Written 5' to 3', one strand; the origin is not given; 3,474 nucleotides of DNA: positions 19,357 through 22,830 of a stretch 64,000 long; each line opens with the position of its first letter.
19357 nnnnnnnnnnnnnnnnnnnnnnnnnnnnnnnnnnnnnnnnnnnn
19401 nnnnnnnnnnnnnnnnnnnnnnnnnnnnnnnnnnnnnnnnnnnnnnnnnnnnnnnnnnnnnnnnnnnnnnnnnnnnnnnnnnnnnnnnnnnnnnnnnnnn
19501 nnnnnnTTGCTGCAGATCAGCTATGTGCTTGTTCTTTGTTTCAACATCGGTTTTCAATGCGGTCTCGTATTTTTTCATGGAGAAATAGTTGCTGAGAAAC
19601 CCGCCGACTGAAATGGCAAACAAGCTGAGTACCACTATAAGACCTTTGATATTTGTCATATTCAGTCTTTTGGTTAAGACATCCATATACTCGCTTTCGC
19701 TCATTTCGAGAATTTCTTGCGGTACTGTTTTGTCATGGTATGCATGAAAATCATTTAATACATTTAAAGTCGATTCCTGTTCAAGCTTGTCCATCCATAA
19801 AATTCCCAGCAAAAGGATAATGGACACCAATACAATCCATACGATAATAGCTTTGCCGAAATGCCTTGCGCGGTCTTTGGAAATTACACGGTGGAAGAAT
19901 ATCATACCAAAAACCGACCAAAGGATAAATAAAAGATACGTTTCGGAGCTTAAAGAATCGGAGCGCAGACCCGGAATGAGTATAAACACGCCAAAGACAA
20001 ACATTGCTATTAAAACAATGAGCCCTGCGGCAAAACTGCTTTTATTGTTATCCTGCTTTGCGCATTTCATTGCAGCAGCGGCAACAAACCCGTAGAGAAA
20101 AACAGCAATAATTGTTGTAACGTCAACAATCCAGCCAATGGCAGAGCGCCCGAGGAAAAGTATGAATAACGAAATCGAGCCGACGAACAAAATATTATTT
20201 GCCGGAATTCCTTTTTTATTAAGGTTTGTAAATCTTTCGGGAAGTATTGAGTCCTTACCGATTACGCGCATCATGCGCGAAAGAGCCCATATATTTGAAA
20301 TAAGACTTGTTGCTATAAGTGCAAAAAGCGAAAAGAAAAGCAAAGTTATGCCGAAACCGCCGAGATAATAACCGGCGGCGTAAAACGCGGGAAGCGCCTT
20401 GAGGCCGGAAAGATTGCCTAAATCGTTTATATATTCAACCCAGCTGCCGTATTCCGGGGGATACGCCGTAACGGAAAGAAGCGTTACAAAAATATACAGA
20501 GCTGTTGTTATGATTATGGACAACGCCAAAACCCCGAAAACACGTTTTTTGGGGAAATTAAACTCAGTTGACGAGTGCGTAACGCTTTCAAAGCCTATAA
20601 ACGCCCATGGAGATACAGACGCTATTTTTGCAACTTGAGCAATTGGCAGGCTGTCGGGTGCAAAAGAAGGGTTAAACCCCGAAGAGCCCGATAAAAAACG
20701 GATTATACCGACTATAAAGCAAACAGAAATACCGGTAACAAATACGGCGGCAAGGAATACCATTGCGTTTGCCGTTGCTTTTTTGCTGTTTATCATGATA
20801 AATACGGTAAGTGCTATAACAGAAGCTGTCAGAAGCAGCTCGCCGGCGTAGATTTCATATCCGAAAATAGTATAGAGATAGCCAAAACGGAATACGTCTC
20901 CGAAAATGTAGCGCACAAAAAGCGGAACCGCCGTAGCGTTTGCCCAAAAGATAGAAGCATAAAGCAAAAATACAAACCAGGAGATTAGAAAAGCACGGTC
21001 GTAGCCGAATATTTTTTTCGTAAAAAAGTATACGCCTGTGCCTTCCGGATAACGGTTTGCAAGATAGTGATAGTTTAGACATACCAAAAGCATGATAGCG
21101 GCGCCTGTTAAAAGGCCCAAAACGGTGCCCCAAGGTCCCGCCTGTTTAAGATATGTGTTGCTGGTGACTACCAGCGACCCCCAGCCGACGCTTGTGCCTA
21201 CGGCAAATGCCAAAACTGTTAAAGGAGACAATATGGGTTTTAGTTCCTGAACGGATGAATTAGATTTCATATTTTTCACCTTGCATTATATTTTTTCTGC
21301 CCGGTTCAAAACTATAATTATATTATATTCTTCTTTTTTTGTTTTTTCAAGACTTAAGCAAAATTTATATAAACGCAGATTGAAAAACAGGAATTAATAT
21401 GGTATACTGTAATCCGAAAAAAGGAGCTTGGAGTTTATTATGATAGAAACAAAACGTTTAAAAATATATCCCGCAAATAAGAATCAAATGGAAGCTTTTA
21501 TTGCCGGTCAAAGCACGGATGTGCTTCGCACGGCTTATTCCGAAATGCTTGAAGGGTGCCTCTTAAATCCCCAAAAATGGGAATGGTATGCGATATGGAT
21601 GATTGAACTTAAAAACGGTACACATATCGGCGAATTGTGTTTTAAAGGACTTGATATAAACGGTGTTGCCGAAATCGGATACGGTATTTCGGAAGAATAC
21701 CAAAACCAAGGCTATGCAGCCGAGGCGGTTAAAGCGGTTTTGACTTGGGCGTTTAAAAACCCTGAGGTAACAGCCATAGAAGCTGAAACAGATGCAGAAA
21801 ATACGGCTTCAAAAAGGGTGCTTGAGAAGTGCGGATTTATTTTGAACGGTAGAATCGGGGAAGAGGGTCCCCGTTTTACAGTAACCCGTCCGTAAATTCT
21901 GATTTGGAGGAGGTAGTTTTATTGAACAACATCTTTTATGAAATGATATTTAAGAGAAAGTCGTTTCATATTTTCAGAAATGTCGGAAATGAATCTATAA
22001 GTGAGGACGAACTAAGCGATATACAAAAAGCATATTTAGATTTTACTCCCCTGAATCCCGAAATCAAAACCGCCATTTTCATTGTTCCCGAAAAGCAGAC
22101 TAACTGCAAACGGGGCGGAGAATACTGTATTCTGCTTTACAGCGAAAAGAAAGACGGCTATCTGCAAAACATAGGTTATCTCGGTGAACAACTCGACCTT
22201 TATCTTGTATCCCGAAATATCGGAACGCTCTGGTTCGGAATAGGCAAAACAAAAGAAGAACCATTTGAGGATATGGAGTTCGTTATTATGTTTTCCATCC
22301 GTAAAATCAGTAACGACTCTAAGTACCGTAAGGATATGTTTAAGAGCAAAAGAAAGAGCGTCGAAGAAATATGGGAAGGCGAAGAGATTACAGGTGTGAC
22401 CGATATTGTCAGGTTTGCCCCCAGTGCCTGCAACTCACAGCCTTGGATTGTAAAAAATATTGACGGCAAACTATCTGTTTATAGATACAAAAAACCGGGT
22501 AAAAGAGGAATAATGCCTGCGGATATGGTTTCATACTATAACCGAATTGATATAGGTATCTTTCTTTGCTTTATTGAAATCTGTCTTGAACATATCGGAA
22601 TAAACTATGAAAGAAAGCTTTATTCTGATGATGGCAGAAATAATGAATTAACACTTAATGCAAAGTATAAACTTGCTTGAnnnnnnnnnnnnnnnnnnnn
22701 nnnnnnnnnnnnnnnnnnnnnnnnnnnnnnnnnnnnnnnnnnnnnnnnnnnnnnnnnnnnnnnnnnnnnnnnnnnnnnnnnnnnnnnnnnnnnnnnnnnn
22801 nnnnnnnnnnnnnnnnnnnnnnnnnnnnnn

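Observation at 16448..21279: c-di-GMP module: a GGDEF cyclase and a permease-fused HD-GYP phosphodiesterase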

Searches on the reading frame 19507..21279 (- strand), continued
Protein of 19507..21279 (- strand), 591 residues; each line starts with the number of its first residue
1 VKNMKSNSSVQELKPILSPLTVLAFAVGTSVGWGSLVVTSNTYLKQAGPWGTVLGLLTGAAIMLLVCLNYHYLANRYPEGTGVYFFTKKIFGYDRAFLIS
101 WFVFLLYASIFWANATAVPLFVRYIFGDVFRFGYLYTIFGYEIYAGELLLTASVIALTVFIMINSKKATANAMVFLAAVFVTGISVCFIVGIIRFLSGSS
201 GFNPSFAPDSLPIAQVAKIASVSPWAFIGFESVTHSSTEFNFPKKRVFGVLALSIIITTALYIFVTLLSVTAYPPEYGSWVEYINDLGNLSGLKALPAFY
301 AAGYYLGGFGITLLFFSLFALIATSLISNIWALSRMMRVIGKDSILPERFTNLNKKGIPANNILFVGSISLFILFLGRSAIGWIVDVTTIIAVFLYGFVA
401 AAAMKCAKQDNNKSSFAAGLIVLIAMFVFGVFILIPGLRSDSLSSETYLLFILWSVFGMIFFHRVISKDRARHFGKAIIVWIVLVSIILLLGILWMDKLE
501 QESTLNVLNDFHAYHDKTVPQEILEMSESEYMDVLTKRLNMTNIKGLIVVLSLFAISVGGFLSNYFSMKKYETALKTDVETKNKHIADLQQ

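Call 79: list_cluster_members(proteins=[P0168, P0183, P0182, P0184, P0235, P0174, P0177, P0261, P0251, P0165])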
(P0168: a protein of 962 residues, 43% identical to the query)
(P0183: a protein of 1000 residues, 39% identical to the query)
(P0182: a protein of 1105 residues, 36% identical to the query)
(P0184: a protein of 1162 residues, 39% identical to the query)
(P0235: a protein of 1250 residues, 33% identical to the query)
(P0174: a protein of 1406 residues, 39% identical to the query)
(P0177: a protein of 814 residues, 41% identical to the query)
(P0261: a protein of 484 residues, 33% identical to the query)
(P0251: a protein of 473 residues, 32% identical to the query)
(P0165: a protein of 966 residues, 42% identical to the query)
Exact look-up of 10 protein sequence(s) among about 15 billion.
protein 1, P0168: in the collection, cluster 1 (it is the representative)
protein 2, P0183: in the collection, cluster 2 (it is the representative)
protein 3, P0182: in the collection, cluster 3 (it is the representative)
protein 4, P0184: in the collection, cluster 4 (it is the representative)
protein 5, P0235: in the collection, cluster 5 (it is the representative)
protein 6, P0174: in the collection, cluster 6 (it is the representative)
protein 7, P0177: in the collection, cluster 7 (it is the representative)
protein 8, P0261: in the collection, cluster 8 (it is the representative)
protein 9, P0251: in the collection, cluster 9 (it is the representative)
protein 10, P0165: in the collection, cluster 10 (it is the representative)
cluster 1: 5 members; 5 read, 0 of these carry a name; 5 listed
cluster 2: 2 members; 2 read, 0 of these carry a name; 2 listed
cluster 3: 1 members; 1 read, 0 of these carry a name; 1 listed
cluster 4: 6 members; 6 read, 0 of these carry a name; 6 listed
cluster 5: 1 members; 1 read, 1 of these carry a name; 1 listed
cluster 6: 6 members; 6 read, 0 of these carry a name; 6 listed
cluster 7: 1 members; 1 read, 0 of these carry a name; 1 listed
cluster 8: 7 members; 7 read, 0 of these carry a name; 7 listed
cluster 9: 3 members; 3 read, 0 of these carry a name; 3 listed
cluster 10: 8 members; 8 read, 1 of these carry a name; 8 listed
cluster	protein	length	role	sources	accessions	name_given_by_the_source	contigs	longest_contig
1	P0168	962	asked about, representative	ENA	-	-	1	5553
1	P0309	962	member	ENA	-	-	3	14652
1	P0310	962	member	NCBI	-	-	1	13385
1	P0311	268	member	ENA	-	-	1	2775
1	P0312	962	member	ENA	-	-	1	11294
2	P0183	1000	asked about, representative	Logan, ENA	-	-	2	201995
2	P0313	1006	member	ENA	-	-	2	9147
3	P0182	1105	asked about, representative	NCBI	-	-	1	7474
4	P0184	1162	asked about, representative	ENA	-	-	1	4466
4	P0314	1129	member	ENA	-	-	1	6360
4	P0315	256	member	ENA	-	-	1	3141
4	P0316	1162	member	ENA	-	-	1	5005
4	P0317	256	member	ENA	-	-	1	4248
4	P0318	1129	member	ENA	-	-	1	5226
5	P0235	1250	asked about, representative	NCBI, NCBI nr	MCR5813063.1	MAG: amino acid permease [Desulfovibrio sp.] | amino acid permease [Desulfovibrio sp.]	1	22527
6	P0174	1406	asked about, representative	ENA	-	-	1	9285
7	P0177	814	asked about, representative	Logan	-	-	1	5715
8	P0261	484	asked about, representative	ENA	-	-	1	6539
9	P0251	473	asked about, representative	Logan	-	-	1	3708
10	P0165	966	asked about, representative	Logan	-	-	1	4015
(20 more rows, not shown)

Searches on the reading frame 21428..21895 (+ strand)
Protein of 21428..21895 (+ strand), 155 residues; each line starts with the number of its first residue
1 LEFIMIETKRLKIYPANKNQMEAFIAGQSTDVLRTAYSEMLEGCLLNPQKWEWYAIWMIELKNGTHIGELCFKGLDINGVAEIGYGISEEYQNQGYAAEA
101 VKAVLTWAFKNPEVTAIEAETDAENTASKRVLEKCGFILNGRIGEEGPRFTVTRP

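Call 3: search_protein_families(library=pfam, proteins=[window:21428-21895:+], max_evalue=0.01)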
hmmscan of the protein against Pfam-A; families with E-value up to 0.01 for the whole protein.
window:21428-21895:+ (155 aa): 6 families
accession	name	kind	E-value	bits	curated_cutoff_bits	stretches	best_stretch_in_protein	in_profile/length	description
PF13302.13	Acetyltransf_3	-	7.9e-23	82.1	25.4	1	39-137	39-137/138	Acetyltransferase (GNAT) domain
PF00583.31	Acetyltransf_1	-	7.6e-14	52.4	20.7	1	51-137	24-116/116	Acetyltransferase (GNAT) family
PF13523.12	Acetyltransf_8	-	2.7e-07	30.8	27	1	89-141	89-141/145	Acetyltransferase (GNAT) domain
PF13420.13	Acetyltransf_4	-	0.00028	21.4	24.3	1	56-141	51-138/155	Acetyltransferase (GNAT) domain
PF13508.13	Acetyltransf_7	-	0.00031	21.5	27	1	55-138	4-83/84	Acetyltransferase (GNAT) domain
PF08445.16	FR47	-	0.0076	16.7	22.1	0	87-139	29-79/86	FR47-like protein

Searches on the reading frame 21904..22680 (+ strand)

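Call 3: search_protein_families(library=pfam, proteins=[window:21904-22680:+], max_evalue=0.01)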
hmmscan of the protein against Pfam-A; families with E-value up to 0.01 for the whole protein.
window:21904-22680:+ (258 aa): 2 families
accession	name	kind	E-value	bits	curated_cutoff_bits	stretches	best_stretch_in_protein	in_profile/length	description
PF14512.11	TM1586_NiRdase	-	3e-28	99.3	27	1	12-226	3-213/215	Putative TM nitroreductase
PF00881.29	Nitroreductase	-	0.0034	18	23.5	0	160-194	18-52/167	Nitroreductase family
